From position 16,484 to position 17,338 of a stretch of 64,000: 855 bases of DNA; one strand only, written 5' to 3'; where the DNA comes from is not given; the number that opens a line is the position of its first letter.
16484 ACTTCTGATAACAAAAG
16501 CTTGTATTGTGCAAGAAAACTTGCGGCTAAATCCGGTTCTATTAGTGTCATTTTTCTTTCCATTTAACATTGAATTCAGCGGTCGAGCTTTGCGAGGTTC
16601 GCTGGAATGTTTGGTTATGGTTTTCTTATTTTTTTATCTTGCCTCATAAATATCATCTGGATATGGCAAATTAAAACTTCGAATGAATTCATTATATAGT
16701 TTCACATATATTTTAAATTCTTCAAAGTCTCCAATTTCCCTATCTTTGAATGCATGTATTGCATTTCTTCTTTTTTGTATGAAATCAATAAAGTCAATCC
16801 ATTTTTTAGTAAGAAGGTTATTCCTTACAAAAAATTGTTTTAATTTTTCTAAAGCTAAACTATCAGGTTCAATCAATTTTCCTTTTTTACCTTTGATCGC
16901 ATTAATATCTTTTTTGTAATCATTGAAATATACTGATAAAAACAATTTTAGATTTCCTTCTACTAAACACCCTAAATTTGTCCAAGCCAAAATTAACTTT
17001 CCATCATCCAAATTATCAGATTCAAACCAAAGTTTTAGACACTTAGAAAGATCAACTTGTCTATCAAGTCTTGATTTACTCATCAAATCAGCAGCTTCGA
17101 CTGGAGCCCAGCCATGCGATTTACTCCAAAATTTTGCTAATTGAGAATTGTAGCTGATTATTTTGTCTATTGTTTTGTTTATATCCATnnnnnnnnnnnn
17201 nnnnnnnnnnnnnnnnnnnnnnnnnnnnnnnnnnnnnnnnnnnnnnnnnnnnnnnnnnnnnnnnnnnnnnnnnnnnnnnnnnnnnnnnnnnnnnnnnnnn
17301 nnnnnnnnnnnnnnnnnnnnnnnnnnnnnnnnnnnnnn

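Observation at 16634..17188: Single-gene cassette encoding an HEPN-like protein (RRNAIH), a candidate RNase toxin or abortive-infection effector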

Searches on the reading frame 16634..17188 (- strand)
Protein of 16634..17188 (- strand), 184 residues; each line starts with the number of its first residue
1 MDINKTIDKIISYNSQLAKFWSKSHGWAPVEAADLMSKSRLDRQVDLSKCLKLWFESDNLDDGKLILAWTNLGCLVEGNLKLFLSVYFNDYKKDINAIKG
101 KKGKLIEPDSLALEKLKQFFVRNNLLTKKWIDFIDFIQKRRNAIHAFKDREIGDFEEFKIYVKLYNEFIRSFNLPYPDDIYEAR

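Call 3: search_protein_families(library=pfam, proteins=[window:16634-17188:-], max_evalue=10)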
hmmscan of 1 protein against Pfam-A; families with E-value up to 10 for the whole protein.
window:16634-17188:- (184 aa): 0 families

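Call 4: search_protein_families(library=padloc, proteins=[window:16634-17188:-], max_evalue=10)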
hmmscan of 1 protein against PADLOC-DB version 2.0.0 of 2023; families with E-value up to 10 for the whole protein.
window:16634-17188:- (184 aa): 0 families

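Call 5: search_protein_families(library=ncbifam, proteins=[window:16634-17188:-], max_evalue=10)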
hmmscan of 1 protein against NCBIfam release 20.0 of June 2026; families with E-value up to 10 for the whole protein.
window:16634-17188:- (184 aa): 0 families

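Call 6: search_solved_structures(query=window:16634-17188:-, max_evalue=10)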
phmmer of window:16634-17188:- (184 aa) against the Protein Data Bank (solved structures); distinct sequences matched with E-value up to 10: 14.
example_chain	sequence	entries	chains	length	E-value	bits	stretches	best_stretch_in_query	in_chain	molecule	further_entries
1sfx_A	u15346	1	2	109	0.11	15.5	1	115-158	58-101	Conserved hypothetical protein AF2008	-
2ehb_A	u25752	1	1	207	0.38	13.8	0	150-180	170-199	Calcineurin B-like protein 4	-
1v1f_A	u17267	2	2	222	0.49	13.4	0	151-180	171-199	CALCINEURIN B-LIKE PROTEIN 4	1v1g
1wg0_A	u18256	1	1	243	0.94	12.5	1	52-101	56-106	Probable 26S proteasome regulatory subunit p28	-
7jya_A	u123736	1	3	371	1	12.4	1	30-146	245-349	Protein fem-1 homolog C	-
6lf0_A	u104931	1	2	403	1.2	12.2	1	30-146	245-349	Protein fem-1 homolog C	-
1ixv_A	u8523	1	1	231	1.2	12.2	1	52-101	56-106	Probable 26S proteasome regulatory subunit p28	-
6lbg_B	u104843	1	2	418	1.3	12.1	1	30-146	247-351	Protein fem-1 homolog C,Peptide from Olfactory receptor 51B2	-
6ldp_A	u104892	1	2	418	1.3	12.1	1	30-146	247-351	Protein fem-1 homolog C,Peptide from Cyclin-dependent kinase 5 activator 1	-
6lbn_A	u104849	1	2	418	1.3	12.1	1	30-146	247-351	Protein fem-1 homolog C,Peptide from Nucleotide exchange factor SIL1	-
6le6_A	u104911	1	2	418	1.3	12.1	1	30-146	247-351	Protein fem-1 homolog C,10-mer peptide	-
6ley_A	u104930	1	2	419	1.3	12.1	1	30-146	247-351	Protein fem-1 homolog C,Peptide from Nucleotide exchange factor SIL1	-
6len_A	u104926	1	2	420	1.3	12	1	30-146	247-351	Protein fem-1 homolog C,NS11 peptide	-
2dzn_A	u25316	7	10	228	1.4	11.9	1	52-101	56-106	Probable 26S proteasome regulatory subunit p28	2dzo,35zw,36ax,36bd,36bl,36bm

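Call 7: find_homologous_proteins(query=window:16634-17188:-, max_evalue=0.001)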
Query window:16634-17188:- (184 aa): 597 proteins with E <= 0.001 among 661 candidates; the best 120 are listed.
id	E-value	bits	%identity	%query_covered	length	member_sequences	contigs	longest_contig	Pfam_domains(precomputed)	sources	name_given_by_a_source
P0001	4.0e-118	410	100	100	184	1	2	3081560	-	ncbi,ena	-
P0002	3.3e-104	365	89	100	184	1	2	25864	-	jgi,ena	-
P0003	2.7e-95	335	82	100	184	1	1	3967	-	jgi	jgi:hypothetical protein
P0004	1.2e-63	232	62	97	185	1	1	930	-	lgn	-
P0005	1.7e-63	232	62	97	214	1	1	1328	-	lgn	-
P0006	3.7e-63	231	56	99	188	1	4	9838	-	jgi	jgi:hypothetical protein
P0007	1.3e-62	229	62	97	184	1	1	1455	-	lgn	-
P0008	3.8e-62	227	58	97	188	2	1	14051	-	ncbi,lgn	-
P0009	3.8e-62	227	57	97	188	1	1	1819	-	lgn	-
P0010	4.7e-62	227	53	98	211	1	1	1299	-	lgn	-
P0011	7.4e-62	226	59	97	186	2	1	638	-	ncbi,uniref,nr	ncbi:hypothetical protein [Vibrio campbellii]|uniref:hypothetical protein n=1 Tax=Vibrio campbellii 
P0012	1.4e-61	226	60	97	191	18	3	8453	-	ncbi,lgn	-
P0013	5.3e-61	224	59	96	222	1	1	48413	-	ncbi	-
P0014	1.1e-60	223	59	97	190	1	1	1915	-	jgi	-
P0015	2.6e-60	221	60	97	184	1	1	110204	-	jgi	jgi:hypothetical protein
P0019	7.2e-60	220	56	96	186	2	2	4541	-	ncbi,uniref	ncbi:hypothetical protein [Vibrio sinaloensis]|uniref:hypothetical protein n=1 Tax=Photobacterium sp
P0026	8.8e-59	216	56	96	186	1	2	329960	-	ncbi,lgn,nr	ncbi:TPA: hypothetical protein NKZ90_002154 [Vibrio parahaemolyticus]|nr:hypothetical protein [Vibri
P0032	2.5e-58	215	56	97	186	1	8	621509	-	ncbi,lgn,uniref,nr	ncbi:hypothetical protein UA38_01695 [Photobacterium kishitanii]|uniref:Apea-like HEPN domain-contai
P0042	2.2e-57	212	60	93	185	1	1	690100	-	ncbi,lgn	ncbi:hypothetical protein MT390_00710 [Vibrio sp. 2-Bac 85]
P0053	5.0e-56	207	58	95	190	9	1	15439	-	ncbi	ncbi:hypothetical protein ACPD0H_003410, partial [Vibrio cholerae]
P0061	1.2e-55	206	55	98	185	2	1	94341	-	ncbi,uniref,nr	ncbi:hypothetical protein [Vibrio sp. S17_S38]|uniref:hypothetical protein n=1 Tax=Vibrio sp. S17_S3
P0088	7.9e-53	197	52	100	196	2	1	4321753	-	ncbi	ncbi:hypothetical protein [Desulfitobacterium dehalogenans]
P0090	8.3e-53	197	56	100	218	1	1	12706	-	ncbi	ncbi:MAG: hypothetical protein ACUZ8E_05435 [Candidatus Anammoxibacter sp.]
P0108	4.2e-52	195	52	96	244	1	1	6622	-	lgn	-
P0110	4.5e-52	195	52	98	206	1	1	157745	-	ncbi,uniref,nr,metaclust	ncbi:hypothetical protein [Bradyrhizobium pachyrhizi]|uniref:hypothetical protein n=1 Tax=Bradyrhizo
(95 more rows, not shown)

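Call 14: find_encoding_contigs(protein=P0001, flank=6000, max_places=4)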
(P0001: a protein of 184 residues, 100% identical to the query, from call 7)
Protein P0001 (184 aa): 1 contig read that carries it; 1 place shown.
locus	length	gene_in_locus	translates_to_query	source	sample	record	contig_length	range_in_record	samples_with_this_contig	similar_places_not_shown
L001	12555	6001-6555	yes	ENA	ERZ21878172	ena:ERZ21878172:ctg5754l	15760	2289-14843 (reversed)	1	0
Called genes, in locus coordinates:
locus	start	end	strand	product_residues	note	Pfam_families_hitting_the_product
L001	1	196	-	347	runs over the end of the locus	PF01795:Methyltransf_5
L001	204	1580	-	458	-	PF02310:B12-binding, PF04055:Radical_SAM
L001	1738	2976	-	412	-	PF07690:MFS_1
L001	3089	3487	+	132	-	PF01041:DegT_DnrJ_EryC1, PF00155:Aminotran_1_2 (weak)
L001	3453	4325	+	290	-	PF01041:DegT_DnrJ_EryC1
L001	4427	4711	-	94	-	PF00589:Phage_integrase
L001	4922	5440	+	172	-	PF20355:DUF6650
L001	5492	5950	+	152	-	PF00583:Acetyltransf_1, PF13673:Acetyltransf_10 (weak), PF13508:Acetyltransf_7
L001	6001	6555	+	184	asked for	-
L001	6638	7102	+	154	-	-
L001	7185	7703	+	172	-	PF00881:Nitroreductase, PF14512:TM1586_NiRdase (faint), PF00881:Nitroreductase (weak)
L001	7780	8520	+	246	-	PF04015:DUF362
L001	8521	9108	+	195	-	PF01613:Flavin_Reduct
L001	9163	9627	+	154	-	PF12675:DUF3795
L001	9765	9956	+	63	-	-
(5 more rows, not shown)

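Call 15: predict_structure(alignment_id=A1)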
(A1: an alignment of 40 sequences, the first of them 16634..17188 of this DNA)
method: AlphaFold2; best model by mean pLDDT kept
length: 184 residues; sequences in the alignment: 40
mean_pLDDT: 88.8   pTM: 0.87
mean pLDDT of the five models: 88.8, 88.7, 88.6, 88.3, 88.1
residues with pLDDT >= 90: 123; 70-90: 46; 50-70: 15; < 50: 0
segments of 3 or more residues with pLDDT < 50: none
pLDDT, mean of each block of 10 residues (from residue 1): 91 92 89 85 94 84 91 96 92 94 92 95 95 95 75 92 95 62 64
secondary structure, 60 per line:
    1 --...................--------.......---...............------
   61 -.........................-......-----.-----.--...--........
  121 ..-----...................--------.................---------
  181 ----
elements in order: H3-21 H30-36 H40-54 H62-86 H88-93 H113-122 H128-146 H155-171

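Call 19: search_protein_families(library=pfam, alignment_id=A1, max_evalue=1)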
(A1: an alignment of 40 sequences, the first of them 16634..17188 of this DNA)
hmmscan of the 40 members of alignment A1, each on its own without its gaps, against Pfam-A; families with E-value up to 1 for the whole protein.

A. member 1, window:16634-17188:- (184 aa): 0 families

B. families by the number of members that match (of 40 scanned): 16 families
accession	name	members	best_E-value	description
PF08780.16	NTase_sub_bind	3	0.0071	Nucleotidyltransferase substrate binding protein like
PF18737.6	HEPN_MAE_28990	2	0.012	MAE_28990/MAE_18760-like HEPN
PF15200.11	KRTDAP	2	0.09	Keratinocyte differentiation-associated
PF25166.1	CoiA_C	1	0.0072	Competence protein CoiA, C-terminal domain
PF22219.1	DUF3829_2nd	1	0.016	DUF3829-like, C-terminal domain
PF20289.3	MComp1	1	0.037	ABC-three component (ABC-3C) system Middle Component 1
PF05170.20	AsmA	1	0.048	AsmA family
PF00961.24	LAGLIDADG_1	1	0.059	LAGLIDADG endonuclease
PF19855.4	DUF6330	1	0.061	Family of unknown function (DUF6330)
PF18739.6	HEPN_Apea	1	0.1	Apea-like HEPN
PF22991.1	Lock_Gag1-like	1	0.11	Gag1-like, lock domain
PF08438.16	YGR210-like_G4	1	0.14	Obg-like GTPase YGR210-like, G4 motif-containing domain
PF05400.18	FliT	1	0.14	Flagellar protein FliT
PF10230.15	LIDHydrolase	1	0.17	Lipid-droplet associated hydrolase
PF15496.11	DUF4646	1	0.2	Domain of unknown function (DUF4646)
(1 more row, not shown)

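Call 24: find_related_loci(query=A1, collection=genome_contigs, flank=5000)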
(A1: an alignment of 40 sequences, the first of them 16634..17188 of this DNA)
Query A1 (184 aa) in genome_contigs; peptide patterns used: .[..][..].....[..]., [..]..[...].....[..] (x = any residue, [..] = any of these).
185 stretches matched a pattern; 169 encode a relative of the query (tblastn E <= 1e-3); the best 80 are kept; 80 distinct loci.
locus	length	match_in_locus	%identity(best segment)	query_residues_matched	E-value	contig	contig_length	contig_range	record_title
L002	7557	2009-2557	58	6-184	4e-67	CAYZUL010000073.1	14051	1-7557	MAG TPA_asm: uncultured Nitrospirota bacterium isolate SRP090828_co2_53 genome assembly, contig: NODE_1468_length_14051_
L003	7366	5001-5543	60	4-184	3e-64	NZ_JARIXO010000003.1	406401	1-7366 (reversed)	Pseudomonas sp. 1928-m scaffold3.1, whole genome shotgun sequence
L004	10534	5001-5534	59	7-184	3e-63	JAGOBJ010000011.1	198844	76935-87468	MAG: Halomonas sp. isolate Go_Leine_bin_112 Go_Leine_17_length_198844_cov_15.256918, whole genome shotgun sequence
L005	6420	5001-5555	52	1-181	1e-62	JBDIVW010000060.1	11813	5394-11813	MAG: Nitrospiraceae bacterium isolate Bin_25 NODE_2015_length_11813_cov_9.903389, whole genome shotgun sequence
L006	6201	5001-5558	55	1-181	4e-61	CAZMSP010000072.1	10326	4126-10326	MAG TPA_asm: uncultured Pirellulales bacterium isolate binchicken_co34_222 genome assembly, contig: NODE_11284_length_10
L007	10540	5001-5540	58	5-184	1e-60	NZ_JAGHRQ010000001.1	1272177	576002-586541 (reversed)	Pseudidiomarina terrestris strain 1APP75-27a NODE_1_length_1272177_cov_52.305663, whole genome shotgun sequence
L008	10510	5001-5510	60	14-177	3e-60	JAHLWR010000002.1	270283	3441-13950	MAG: Candidatus Heimdallarchaeota archaeon isolate 18H4_34 NODE_7_length_270283_cov_44.982559, whole genome shotgun sequ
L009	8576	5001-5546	55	4-184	3e-60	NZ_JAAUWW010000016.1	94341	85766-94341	Vibrio sp. S17_S38 contig00016, whole genome shotgun sequence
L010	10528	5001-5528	58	10-184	5e-60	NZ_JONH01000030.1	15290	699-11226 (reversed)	Vibrio pacinii DSM 19139 BS19DRAFT_scaffold00026.26_C, whole genome shotgun sequence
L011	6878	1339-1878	58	6-182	9e-60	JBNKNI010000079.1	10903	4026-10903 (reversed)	MAG: Reinekea sp. isolate G2.bin.2.strict NODE_79_length_10903_cov_7.597543, whole genome shotgun sequence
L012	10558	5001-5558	55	1-184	6e-60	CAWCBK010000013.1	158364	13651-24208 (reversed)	MAG: Euryarchaeota archaeon isolate MFD03899.bin.2.188 genome assembly, contig: contig_46660, whole genome shotgun seque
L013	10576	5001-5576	52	1-182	1e-59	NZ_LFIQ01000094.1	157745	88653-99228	Bradyrhizobium pachyrhizi strain PAC 48 contig_1285, whole genome shotgun sequence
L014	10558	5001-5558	53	1-184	2e-59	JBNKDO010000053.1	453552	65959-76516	MAG: Desulfocapsaceae bacterium isolate F1.bin.35.orig k141_1878629, whole genome shotgun sequence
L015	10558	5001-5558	53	1-184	1e-58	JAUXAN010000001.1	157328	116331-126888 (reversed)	MAG: bacterium isolate CSMAG_2763 CSMAG_2763_k141_923661_length_157328_cov_242.9820, whole genome shotgun sequence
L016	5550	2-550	55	7-184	3e-58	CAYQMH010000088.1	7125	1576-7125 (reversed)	MAG TPA_asm: uncultured bacterium isolate binchicken_co34_518 genome assembly, contig: NODE_18850_length_7125_cov_23.989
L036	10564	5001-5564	51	1-183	3e-53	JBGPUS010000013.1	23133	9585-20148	MAG: Nitrospirota bacterium isolate OBJ1_062018_110_38 k141_513265_length_23133_cov_15.5408, whole genome shotgun sequen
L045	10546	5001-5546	47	5-178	4e-52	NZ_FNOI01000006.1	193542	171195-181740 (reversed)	Litoreibacter albidus strain DSM 26922, whole genome shotgun sequence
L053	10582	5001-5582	48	1-184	4e-51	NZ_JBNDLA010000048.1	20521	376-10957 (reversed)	Bradyrhizobium sp. I1.14.4 Ga0500254_48, whole genome shotgun sequence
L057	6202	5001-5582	48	1-184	4e-51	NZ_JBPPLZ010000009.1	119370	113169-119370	MAG: Nitrobacter sp. isolate MAG1 NODE_445_length_119370_cov_64.132846, whole genome shotgun sequence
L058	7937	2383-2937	48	1-179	1e-50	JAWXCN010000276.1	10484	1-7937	MAG: Candidatus Hydrogenedentota bacterium isolate P2IB.85 k99_2181603, whole genome shotgun sequence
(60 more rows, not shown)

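Call 26: search_solved_structures(query=A1, max_evalue=10, show_alignments=5)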
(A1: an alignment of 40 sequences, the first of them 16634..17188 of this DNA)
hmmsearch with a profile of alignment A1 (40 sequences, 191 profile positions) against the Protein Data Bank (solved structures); distinct sequences matched with E-value up to 10: 0.

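Call 30: search_protein_representatives(protein=window:16634-17188:-)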
Query: 184 residues. Proteins with E-value up to 0.001 (for the whole library): 501; up to 1e-10: 323; up to 1e-30: 99. The best 150 are listed.
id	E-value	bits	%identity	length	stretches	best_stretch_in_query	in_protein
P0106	1.0e-52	195.0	49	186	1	1-180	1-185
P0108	1.3e-52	194.6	55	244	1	5-179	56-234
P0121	1.4e-52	194.5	54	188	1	6-177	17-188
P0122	2.7e-52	193.6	54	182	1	6-179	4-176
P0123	5.6e-51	189.3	52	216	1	2-184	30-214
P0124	1.9e-50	187.5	55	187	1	1-180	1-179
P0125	7.8e-50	185.6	49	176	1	8-177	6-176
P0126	2.6e-48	180.6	50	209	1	7-179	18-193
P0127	7.0e-45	169.4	49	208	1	5-178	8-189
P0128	8.6e-45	169.1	46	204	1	5-184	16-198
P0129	1.2e-44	168.7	52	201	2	3-148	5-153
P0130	1.3e-44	168.6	51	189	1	4-172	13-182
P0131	1.6e-44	168.3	49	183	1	3-181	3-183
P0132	1.9e-44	168.0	49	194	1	6-178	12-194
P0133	3.4e-44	167.2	52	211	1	3-182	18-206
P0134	1.1e-43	165.6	51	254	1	3-171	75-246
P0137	1.5e-42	161.8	48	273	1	1-182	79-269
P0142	1.2e-41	158.9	46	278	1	3-184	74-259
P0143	2.4e-41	157.9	47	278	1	4-179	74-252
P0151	5.5e-40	153.5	48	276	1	7-178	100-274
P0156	4.9e-39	150.4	51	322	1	4-181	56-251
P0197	9.4e-33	129.9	43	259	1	5-178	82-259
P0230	3.2e-29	118.4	37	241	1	6-181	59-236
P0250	1.8e-27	112.7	44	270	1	5-182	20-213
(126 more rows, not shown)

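Call 32: search_dna_similar(query=window:16634-17188:-, collection=plasmids, mode=protein, max_rows=25)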
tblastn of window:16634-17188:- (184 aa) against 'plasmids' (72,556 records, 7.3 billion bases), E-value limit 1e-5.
Records with a match: 5; places in all: 5; records where one place covers at least 80% of the query: 4.
Best place of each record, by identity: <60% 5.
By first word of the organism name: Geobacillus 1; Massilia 1; Rhizobium 1; Sphingobium 1; Brevibacillus 1.
By predicted mobility (MOB-suite, as given by PLSDB): conjugative 2; mobilizable 2; non-mobilizable 1.
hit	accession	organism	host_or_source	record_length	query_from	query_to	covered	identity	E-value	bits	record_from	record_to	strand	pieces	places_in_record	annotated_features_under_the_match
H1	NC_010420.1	Geobacillus stearothermophilus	geothermal site near the Baltic Sea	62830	5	181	96%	52.2%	1e-48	175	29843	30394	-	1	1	hypothetical protein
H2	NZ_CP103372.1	Massilia sp. H6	Whole genome of bacteria,soil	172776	2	184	99%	46.2%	5e-47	171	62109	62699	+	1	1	hypothetical protein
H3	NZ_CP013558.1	Rhizobium phaseoli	Phaseolus vulgaris,Whole ...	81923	1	181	98%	40.1%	7e-39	147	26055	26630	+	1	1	hypothetical protein (x2)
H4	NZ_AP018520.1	Sphingobium sp. YG1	-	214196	1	181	98%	38.8%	7e-38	144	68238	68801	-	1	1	hypothetical protein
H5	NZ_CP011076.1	Brevibacillus laterosporus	Oryza sativa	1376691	1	92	50%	33.7%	4e-10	65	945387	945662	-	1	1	none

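Call 33: search_dna_similar(query=window:16634-17188:-, collection=phages, mode=protein, max_rows=15)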
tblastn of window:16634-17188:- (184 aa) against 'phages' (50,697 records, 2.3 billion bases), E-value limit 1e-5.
No match.

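Call 34: get_annotated_region(hit=H1, flank=5000)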
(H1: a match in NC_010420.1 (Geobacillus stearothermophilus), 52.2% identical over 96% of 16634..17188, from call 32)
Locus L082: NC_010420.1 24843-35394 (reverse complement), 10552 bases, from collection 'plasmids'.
description: Geobacillus stearothermophilus plasmid pGS18, complete sequence
organism: Geobacillus stearothermophilus (NCBI taxid 1422)
taxonomy: Bacteria; Bacillota; Bacilli; Bacillales; Bacillaceae; Geobacillus; Geobacillus stearothermophilus
host: -; source: geothermal site near the Baltic Sea; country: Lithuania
typing (MOB-suite, as given by PLSDB): conjugative; replicon rep_cluster_349; relaxase MOBQ; mating-pair formation MPF_T
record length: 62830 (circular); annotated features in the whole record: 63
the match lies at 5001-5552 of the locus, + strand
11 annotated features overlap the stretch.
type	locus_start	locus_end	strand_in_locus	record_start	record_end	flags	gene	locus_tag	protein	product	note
CDS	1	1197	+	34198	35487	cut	-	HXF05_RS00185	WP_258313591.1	hypothetical protein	-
CDS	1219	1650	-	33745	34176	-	-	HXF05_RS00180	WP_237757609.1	hypothetical protein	-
CDS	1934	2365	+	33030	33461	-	-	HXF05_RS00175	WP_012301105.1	hypothetical protein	-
CDS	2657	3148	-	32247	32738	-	-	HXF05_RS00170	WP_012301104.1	hypothetical protein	-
CDS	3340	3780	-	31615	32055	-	radC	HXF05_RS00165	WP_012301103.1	DNA repair protein RadC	GO:0006281 - DNA repair [Evidence IEA]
CDS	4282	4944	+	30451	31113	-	-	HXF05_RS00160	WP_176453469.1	hypothetical protein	-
CDS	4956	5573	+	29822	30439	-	-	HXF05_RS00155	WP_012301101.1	hypothetical protein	-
CDS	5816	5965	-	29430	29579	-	-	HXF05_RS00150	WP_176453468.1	hypothetical protein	-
CDS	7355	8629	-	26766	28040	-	-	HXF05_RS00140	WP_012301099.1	Clp protease N-terminal domain-containing protein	-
CDS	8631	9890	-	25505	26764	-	-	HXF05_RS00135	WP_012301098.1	MFS transporter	GO:0055085 - transmembrane transport [Evidence IEA]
CDS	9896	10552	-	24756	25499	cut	-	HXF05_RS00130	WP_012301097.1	phosphorylase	-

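Call 35: get_annotated_region(hit=H2, flank=5000)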
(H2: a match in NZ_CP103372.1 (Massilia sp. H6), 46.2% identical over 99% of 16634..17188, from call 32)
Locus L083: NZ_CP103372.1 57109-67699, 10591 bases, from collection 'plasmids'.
description: Massilia sp. H6 plasmid unnamed1, complete sequence
organism: Massilia sp. H6 (NCBI taxid 2970464)
taxonomy: Bacteria; Pseudomonadota; Betaproteobacteria; Burkholderiales; Oxalobacteraceae; Massilia; Massilia sp. H6
host: -; source: Whole genome of bacteria,soil; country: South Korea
typing (MOB-suite, as given by PLSDB): mobilizable; relaxase MOBF
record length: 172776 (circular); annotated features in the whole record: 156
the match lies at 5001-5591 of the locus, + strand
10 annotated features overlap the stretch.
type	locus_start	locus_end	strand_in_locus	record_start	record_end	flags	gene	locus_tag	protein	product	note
CDS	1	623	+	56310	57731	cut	-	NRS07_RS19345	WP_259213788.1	beta-propeller fold lactonase family protein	-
CDS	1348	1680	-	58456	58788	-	-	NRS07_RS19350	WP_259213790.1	cytochrome c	-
CDS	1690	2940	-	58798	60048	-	-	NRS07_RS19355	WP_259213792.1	sulfite oxidase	-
CDS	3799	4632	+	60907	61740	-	-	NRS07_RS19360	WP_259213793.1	hypothetical protein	-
CDS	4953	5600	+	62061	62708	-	-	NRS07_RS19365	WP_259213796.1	hypothetical protein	-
CDS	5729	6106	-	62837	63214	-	-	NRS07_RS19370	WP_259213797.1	DUF1643 domain-containing protein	-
CDS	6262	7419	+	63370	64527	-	-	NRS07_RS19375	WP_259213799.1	acyltransferase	-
CDS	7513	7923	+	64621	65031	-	-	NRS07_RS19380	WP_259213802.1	hypothetical protein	-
CDS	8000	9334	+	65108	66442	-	-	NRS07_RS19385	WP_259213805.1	TolC family protein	GO:0055085 - transmembrane transport [Evidence IEA]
CDS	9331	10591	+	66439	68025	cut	-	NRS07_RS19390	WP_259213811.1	efflux RND transporter periplasmic adaptor subunit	GO:0006810 - transport [Evidence IEA]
